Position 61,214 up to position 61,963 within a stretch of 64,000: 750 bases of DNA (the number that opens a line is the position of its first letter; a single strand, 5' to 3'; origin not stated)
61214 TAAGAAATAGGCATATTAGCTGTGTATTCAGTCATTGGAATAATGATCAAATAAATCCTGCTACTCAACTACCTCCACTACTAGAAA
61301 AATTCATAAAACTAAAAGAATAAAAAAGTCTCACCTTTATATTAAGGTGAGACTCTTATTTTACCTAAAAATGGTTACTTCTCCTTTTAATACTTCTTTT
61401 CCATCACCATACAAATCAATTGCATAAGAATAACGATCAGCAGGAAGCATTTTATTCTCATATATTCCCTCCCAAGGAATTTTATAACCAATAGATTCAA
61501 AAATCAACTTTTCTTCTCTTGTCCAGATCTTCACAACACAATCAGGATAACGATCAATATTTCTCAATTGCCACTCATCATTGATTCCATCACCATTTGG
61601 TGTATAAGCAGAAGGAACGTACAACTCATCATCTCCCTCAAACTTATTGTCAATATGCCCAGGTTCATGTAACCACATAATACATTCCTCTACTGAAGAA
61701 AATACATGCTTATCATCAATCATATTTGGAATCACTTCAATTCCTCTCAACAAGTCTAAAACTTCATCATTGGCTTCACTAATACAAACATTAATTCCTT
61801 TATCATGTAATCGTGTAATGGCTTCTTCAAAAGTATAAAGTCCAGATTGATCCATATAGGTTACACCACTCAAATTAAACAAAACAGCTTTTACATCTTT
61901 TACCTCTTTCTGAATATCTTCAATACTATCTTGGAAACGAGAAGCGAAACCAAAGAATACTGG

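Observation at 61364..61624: Inner-membrane SulP-STAS transporter fused in frame to a T9SS type-B sorting domain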

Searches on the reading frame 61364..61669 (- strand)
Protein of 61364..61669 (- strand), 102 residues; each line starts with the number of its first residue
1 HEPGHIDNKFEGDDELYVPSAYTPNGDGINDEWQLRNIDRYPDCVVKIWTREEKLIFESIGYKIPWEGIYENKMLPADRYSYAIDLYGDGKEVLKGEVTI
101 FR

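Call 3: search_protein_families(library=pfam, proteins=[window:61364-61669:-], max_evalue=1)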
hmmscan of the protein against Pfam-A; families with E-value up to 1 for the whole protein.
window:61364-61669:- (102 aa): 1 family
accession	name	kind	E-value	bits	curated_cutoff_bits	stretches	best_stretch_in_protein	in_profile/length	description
PF13585.12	CHU_C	-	1.2e-15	57.8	27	1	18-99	3-85/86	CHU_C Type IX secretion signal domain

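Call 4: search_protein_families(library=ncbifam, proteins=[window:61364-61669:-], max_evalue=1)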
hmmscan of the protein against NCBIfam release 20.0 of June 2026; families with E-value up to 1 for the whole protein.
window:61364-61669:- (102 aa): 1 family
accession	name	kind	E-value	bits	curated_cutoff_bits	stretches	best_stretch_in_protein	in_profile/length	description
TIGR04131.1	Bac_Flav_CTERM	domain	2.2e-16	59.8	35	1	18-101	3-84/85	T9SS type B sorting domain-containing protein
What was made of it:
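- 61364..61618 (-): T9SS type B CTD-family (CHU_C) beta-sandwich, residues 586-670, ending the protein. PF13585 and TIGR04131 both score above their cut-offs (calls 3, 4).
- Checked: Domain hits (calls 3, 4):
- Architecture and thresholds: calls 3 and 4. HMM scores are well above the curated cut-offs (calls 3, 4).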

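Call 49: search_protein_representatives(protein=window:61364-61669:-)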
Query: 102 residues. Proteins with E-value up to 0.001 (for the whole library): 20293; up to 1e-10: 3223; up to 1e-30: 2. The best 150 are listed.
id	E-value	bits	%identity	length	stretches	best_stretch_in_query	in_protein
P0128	1.5e-40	153.9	67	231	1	1-102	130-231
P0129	2.6e-39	149.9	71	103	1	12-102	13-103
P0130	3.1e-30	120.7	46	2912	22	68-93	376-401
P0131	6.5e-28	113.2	51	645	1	1-102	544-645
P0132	8.9e-27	109.5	55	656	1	14-102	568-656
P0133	4.9e-25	103.9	45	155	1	1-102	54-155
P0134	1.5e-24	102.4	45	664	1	1-102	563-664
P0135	1.3e-23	99.3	45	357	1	1-102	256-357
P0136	1.9e-21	92.3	53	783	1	16-102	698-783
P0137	3.6e-21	91.4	53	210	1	13-100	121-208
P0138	5.0e-21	91.0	48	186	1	18-101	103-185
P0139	7.7e-21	90.4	48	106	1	16-102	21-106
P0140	1.4e-20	89.6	48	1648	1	12-102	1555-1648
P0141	1.6e-20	89.4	49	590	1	17-102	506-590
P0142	2.2e-20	88.9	50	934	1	18-102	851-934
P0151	1.2e-19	86.6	46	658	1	10-102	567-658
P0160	3.3e-19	85.1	46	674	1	15-102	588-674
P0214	7.7e-18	80.7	48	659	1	16-102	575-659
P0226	9.7e-18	80.4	46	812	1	16-102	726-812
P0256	2.3e-17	79.2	46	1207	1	15-102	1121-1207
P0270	3.0e-17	78.8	42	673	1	14-100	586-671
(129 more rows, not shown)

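Call 53: search_protein_families(library=pfam, proteins=[P0131, P0132, P0134, P0226, P0270, P0151, P0160, P0214, P0256], max_evalue=0.001)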
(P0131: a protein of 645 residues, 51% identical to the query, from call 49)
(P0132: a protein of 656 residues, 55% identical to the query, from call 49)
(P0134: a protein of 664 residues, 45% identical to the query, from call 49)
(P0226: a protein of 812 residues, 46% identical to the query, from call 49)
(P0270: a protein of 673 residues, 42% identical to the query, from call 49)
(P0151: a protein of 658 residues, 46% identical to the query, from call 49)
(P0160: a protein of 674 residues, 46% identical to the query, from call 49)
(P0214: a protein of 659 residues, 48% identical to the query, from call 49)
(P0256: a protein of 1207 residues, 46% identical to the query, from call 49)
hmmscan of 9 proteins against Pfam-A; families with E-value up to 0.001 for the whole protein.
P0131 (645 aa): 4 families
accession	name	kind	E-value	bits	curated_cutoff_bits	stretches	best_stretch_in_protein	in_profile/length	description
PF00916.26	Sulfate_transp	-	3.1e-76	257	23.2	1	8-377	1-378/380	Sulfate permease family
PF13585.12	CHU_C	-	8.7e-20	71.1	27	1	561-643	3-86/86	CHU_C Type IX secretion signal domain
PF01740.26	STAS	-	1.3e-12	47.8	22.6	1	440-538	9-105/106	STAS domain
PF16983.11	MFS_MOT1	-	9.1e-08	32.9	30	1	253-356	6-111/111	Molybdate transporter of MFS superfamily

P0132 (656 aa): 4 families
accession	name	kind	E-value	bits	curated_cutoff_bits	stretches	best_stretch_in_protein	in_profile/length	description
PF00916.26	Sulfate_transp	-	2.5e-65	221.1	23.2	1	11-390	1-378/380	Sulfate permease family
PF13585.12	CHU_C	-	2.8e-20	72.7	27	1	572-654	3-86/86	CHU_C Type IX secretion signal domain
PF01740.26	STAS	-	6.5e-12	45.6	22.6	1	450-550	6-105/106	STAS domain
PF16983.11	MFS_MOT1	-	1.2e-05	26.1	30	1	271-367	11-109/111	Molybdate transporter of MFS superfamily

P0134 (664 aa): 5 families
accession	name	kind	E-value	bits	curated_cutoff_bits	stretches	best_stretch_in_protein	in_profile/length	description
PF00916.26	Sulfate_transp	-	4.1e-60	204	23.2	1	17-398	1-379/380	Sulfate permease family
PF13585.12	CHU_C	-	3e-17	62.9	27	1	580-662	3-86/86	CHU_C Type IX secretion signal domain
PF01740.26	STAS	-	5.7e-16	58.7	22.6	1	461-557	10-105/106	STAS domain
PF16983.11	MFS_MOT1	-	3.2e-05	24.7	30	1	300-374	33-109/111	Molybdate transporter of MFS superfamily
PF00955.27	HCO3_cotransp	-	0.0006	19.1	27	1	335-391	420-475/551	HCO3- transporter integral membrane domain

P0226 (812 aa): 14 families
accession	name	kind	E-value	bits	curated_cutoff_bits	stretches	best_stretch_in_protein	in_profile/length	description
PF13585.12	CHU_C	-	1e-23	83.7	27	1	729-810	4-86/86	CHU_C Type IX secretion signal domain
PF18676.6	MBG_2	-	3.3e-23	82.5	25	1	643-718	1-72/72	MBG domain (YGX type)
PF21783.3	YNCE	-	1e-16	61.7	27.1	1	200-507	27-330/339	YNCE-like beta-propeller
PF10282.15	Lactonase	-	7.8e-15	55.4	21.7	1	252-322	248-325/344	Lactonase, 7-bladed beta-propeller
PF25174.1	Beta-prop_THOC3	-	1.7e-14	53.9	305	2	225-426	66-265/272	THOC3 beta-propeller domain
PF01436.27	NHL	-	7e-12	45.2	20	0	249-274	3-27/28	NHL repeat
PF24684.1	Vgb_lyase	-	6.6e-09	35.4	50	1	249-473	14-235/290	Virginiamycin B lyase family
PF02239.22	Cytochrom_D1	-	8.1e-09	34.9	25.5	0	265-361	10-106/368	Cytochrome D1 heme domain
PF16819.11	DUF5074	-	1.2e-08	34.9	27.2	1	388-516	111-238/353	Domain of unknown function (DUF5074)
PF23414.1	Beta-prop_EML_2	-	1.9e-07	31.2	90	0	378-479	3-100/266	Echinoderm microtubule-associated protein second beta-propeller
PF08450.18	SGL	-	3.9e-07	30.4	26.3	0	396-502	115-223/246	SMP-30/Gluconolactonase/LRE-like region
PF01731.26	Arylesterase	-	4.1e-07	30.5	21.3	0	292-320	56-84/86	Arylesterase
PF24814.1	WD40_Prp19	-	6.9e-05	22.5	320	0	352-497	27-171/281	Prp19 WD40 domain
PF23393.2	Beta-prop_WDR90_POC16_2nd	-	0.00092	18.9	60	0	392-493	12-110/291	WDR90/POC16, second beta-propeller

P0270 (673 aa): 5 families
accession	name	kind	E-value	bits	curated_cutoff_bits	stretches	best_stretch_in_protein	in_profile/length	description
PF13585.12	CHU_C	-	2.5e-23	82.4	27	1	588-670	1-85/86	CHU_C Type IX secretion signal domain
PF13895.12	Ig_2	-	2e-08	34.8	27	0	363-427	2-68/79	Immunoglobulin domain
PF19081.6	Ig_7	-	2.3e-08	34.6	27.3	1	362-432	3-73/84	Ig-like domain CHU_C associated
PF06832.18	BiPBP_C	-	8.1e-06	26.1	26.8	0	384-422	39-78/90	Penicillin-Binding Protein C-terminus Family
PF13927.12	Ig_3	-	0.00024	22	30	0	282-337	2-73/78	Immunoglobulin domain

P0151 (658 aa): 1 family
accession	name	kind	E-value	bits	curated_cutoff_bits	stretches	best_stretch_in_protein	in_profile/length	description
PF13585.12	CHU_C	-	7.8e-24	84.1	27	1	575-656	3-86/86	CHU_C Type IX secretion signal domain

P0160 (674 aa): 8 families
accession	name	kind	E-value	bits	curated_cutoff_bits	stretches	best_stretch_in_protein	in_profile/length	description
PF01436.27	NHL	-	1.5e-35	119.9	20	4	204-230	1-27/28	NHL repeat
PF25021.1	TEN_NHL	-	8e-26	91.3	27.1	1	192-248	129-183/357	Teneurin NHL domain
PF13585.12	CHU_C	-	4.5e-25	88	27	1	590-671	2-85/86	CHU_C Type IX secretion signal domain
PF08450.18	SGL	-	1.2e-12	48.4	26.3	0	92-130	183-217/246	SMP-30/Gluconolactonase/LRE-like region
PF24684.1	Vgb_lyase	-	4.1e-12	46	50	0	98-184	182-256/290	Virginiamycin B lyase family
PF06739.17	SBBP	-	2.2e-09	37.5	20.5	0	260-275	14-29/38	Beta-propeller repeat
PF06977.17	SdiA-regulated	-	4.1e-07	29.9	21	0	201-223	219-241/249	SdiA-regulated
PF22701.2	Mala_s_1-like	-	1.7e-05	25.1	27.5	0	157-220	94-145/195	Mal s 1 allergenic protein-like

P0214 (659 aa): 4 families
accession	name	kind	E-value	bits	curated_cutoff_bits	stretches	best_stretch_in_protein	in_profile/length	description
PF13585.12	CHU_C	-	1.4e-22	80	27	1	576-655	2-84/86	CHU_C Type IX secretion signal domain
PF25021.1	TEN_NHL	-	1.2e-17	64.4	27.1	1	220-272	135-185/357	Teneurin NHL domain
PF01436.27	NHL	-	6.1e-17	61.2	20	0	174-194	1-20/28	NHL repeat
PF05345.18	He_PIG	-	8.5e-09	36.2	24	1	367-417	43-95/96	Putative Ig domain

P0256 (1207 aa): 6 families
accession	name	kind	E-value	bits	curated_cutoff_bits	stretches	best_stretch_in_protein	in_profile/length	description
PF25778.1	DUF7948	-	3.1e-37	129.1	27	1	68-303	1-214/214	Domain of unknown function (DUF7948)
PF13585.12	CHU_C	-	1.5e-23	83.1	27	1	1124-1205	3-86/86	CHU_C Type IX secretion signal domain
PF06739.17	SBBP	-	9.8e-09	35.5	20.5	1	437-469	1-34/38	Beta-propeller repeat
PF13927.12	Ig_3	-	6.3e-07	30.2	30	0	954-1002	2-49/78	Immunoglobulin domain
PF19081.6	Ig_7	-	1.5e-06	28.8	27.3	0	957-1030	4-77/84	Ig-like domain CHU_C associated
PF16820.11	PKD_3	-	1.3e-05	25.4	26.3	0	875-910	15-49/68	PKD-like domain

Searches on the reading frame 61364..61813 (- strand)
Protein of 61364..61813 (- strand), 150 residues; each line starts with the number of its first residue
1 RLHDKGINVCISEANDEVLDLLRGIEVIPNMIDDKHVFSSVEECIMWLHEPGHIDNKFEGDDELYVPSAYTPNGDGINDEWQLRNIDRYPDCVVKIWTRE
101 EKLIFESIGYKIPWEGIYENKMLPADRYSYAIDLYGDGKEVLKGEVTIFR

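Call 18: find_related_loci(query=A1, collection=genome_contigs, flank=6000)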
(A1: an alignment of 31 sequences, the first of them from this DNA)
Query A1 (150 aa) in genome_contigs; peptide patterns used: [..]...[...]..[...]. (x = any residue, [..] = any of these).
600 stretches matched a pattern (row limit reached: there are more); 460 encode a relative of the query (tblastn E <= 1e-3); the best 80 are kept; 80 distinct loci.
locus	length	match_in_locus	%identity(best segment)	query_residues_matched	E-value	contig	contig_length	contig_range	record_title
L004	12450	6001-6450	61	1-150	5e-64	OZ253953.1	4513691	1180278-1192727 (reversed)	MAG: Cytophagales bacterium isolate 7007d3ca-a90f-42d0-95eb-4c1c7c3f2752 genome assembly, chromosome: 1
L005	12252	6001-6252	48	66-150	6e-25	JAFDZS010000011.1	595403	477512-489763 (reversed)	MAG: Bacteroidetes bacterium isolate SZAS-9 BACT-AMP-5__11__length-595403, whole genome shotgun sequence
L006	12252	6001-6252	48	66-150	7e-25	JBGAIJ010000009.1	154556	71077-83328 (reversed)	MAG: Ferruginibacter sp. isolate MAG_AAO_H125.22 AAOH125-22_opera_contig_458, whole genome shotgun sequence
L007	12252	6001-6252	48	66-150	1e-24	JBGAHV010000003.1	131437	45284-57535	MAG: Ferruginibacter sp. isolate MAG_MBR_H125.10 MBRH125-10_opera_contig_740, whole genome shotgun sequence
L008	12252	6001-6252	45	66-150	5e-24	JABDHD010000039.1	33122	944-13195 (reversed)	MAG: Bacteroidetes bacterium isolate BWOrgHeat_Nextera51_MAG1 3300021030.a:Ga0206935_10085, whole genome shotgun sequenc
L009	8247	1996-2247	44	66-150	4e-23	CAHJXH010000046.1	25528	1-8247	Sphingobacteriaceae bacterium isolate Lichen_MAGs_lobaria9 genome assembly, contig: NODE_2278_length_25528_cov_2.227142,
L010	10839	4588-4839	46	66-150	4e-23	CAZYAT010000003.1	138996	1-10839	MAG TPA_asm: uncultured Ferruginibacter sp. isolate SRP189682_co2_115 genome assembly, contig: NODE_49_length_138996_cov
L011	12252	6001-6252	42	66-150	1e-22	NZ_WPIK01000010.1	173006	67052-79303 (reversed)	Mucilaginibacter arboris strain HMF7410 10, whole genome shotgun sequence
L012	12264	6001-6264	46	63-150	1e-23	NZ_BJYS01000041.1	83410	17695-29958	Adhaeribacter aerolatus strain NBRC 106133 sequence41, whole genome shotgun sequence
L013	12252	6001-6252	46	66-150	7e-22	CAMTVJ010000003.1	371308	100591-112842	MAG: uncultured Chitinophagaceae bacterium isolate G04_MAG_00004 genome assembly, contig: G04_MAG_00004_000000000003, wh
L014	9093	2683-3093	37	5-150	1e-24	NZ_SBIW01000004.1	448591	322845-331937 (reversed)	Mucilaginibacter gilvus strain F01003 scaffold4, whole genome shotgun sequence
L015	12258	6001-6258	44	66-150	2e-21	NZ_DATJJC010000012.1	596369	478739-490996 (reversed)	MAG: Mucilaginibacter sp. isolate SMAG_U15555 k141_3685161, whole genome shotgun sequence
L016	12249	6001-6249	45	66-150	3e-21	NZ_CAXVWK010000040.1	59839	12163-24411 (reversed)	MAG: Mucilaginibacter sp. isolate coassembly-bin315 k141_2045299, whole genome shotgun sequence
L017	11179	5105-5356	42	66-150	2e-21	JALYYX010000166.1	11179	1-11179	MAG: Bacteroidota bacterium isolate KAP bin50 SD1490-92_k127_1374890, whole genome shotgun sequence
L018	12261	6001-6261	43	62-149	3e-21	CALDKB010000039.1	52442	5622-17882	MAG TPA_asm: uncultured Bacteroidales bacterium isolate SRR6425802_bin.69_CONCOCT_v1.1_MAG genome assembly, contig: ERZ1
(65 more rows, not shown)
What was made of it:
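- Tried and rejected: The genome_contigs scan with the STAS-linker-CTD alignment (call 18) was meant to give taxonomic breadth.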

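Call 50: predict_structure(alignment_id=A1)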
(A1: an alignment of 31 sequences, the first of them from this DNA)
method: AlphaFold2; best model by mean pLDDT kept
length: 150 residues; sequences in the alignment: 31
mean_pLDDT: 88.0   pTM: 0.60
mean pLDDT of the five models: 88.0, 87.1, 86.0, 85.1, 83.1
residues with pLDDT >= 90: 85; 70-90: 55; 50-70: 10; < 50: 0
segments of 3 or more residues with pLDDT < 50: none
pLDDT, mean of each block of 10 residues (from residue 1): 82 94 93 89 81 68 82 83 90 96 95 92 94 92 91
secondary structure, 60 per line:
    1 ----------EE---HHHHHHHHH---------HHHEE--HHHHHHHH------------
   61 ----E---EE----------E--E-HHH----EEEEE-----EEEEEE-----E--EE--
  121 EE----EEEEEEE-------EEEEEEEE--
elements in order: H16-24 H41-48 E93-97 E103-108 E127-133 E141-148
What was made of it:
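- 61364..61618 (-): AF2 pLDDT is 90-96 in the tail-only model (call 50).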

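Call 54: fold_search(model_id=the predicted structure, library=pdb)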
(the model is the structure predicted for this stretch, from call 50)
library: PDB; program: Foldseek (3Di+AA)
matches with E <= 10: 1556; with E <= 0.001: 1
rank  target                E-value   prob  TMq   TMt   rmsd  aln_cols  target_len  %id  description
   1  5xyr                  6.8e-04  1.00  0.42  0.06   4.7       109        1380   16  Crystal structure of a serine protease from Streptococcus species (released 2018-08-08)
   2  7yzx_A                1.7e-03  1.00  0.36  0.07   5.3       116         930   17  ScpA from Streptococcus pyogenes, D783A mutant. (released 2022-08-31)
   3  3eif                  4.5e-03  1.00  0.36  0.07   5.3       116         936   17  1.9 angstrom crystal structure of the active form of the C5a peptidase from Streptococcus pyogenes (ScpA) (released 2009-02-24)
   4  8bty_A                6.2e-03  1.00  0.36  0.07   5.1       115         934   17  Structure of the active form of ScpB, the C5a-peptidase from Streptococcus agalactiae. (released 2023-11-15)
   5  7bj3                  6.2e-03  0.99  0.35  0.07   5.8       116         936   16  ScpA from Streptococcus pyogenes, S512A active site mutant (released 2021-05-12)
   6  1xf1_A                7.5e-03  1.00  0.36  0.07   5.1       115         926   17  Structure of C5a peptidase- a key virulence factor from Streptococcus (released 2005-11-22)
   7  6za2_A                1.7e-02  0.99  0.27  0.05   5.1        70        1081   13  Crystal structure of dimeric latent PorU from Porphyromonas gingivalis (released 2021-09-29)
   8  8glk_D                1.8e-02  0.99  0.32  0.59   7.5        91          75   12  The Type 9 Secretion System dGldL peak II, NucA substrate bound complex (released 2024-01-31)
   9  3hrz_A                2.3e-02  0.98  0.35  0.11   4.7        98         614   12  Cobra Venom Factor (CVF) in complex with human factor B (released 2009-07-07)
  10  6i9a_A                2.5e-02  0.99  0.36  0.14   3.9        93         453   10  Porphyromonas gingivalis gingipain K (Kgp) in complex with inhibitor KYT-36 (released 2019-03-13)
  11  2qki_A                2.6e-02  0.93  0.32  0.09   8.5       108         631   12  Human C3c in complex with the inhibitor compstatin (released 2007-08-14)
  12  8cem_F                2.8e-02  0.99  0.29  0.08   3.8        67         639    7  Structure of bovine native C3, re-refinement (released 2023-04-05)
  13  8u01                  2.8e-02  0.94  0.32  0.06  11.4       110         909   15  Crystal Structure of the Glycoside Hydrolase Family 2 TIM Barrel-domain Containing Protein from Phocaeicola plebeius (released 2023-09-27)
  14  3hs0_F                3.2e-02  0.97  0.35  0.10   4.7        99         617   12  Cobra Venom Factor (CVF) in complex with human factor B (released 2009-07-07)
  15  5icu                  3.2e-02  0.89  0.24  0.33   5.4        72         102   14  The crystal structure of CopC from Methylosinus trichosporium OB3b (released 2016-04-06)
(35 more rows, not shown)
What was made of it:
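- The Ig-like beta-sandwich fold is a common binding module (call 54).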
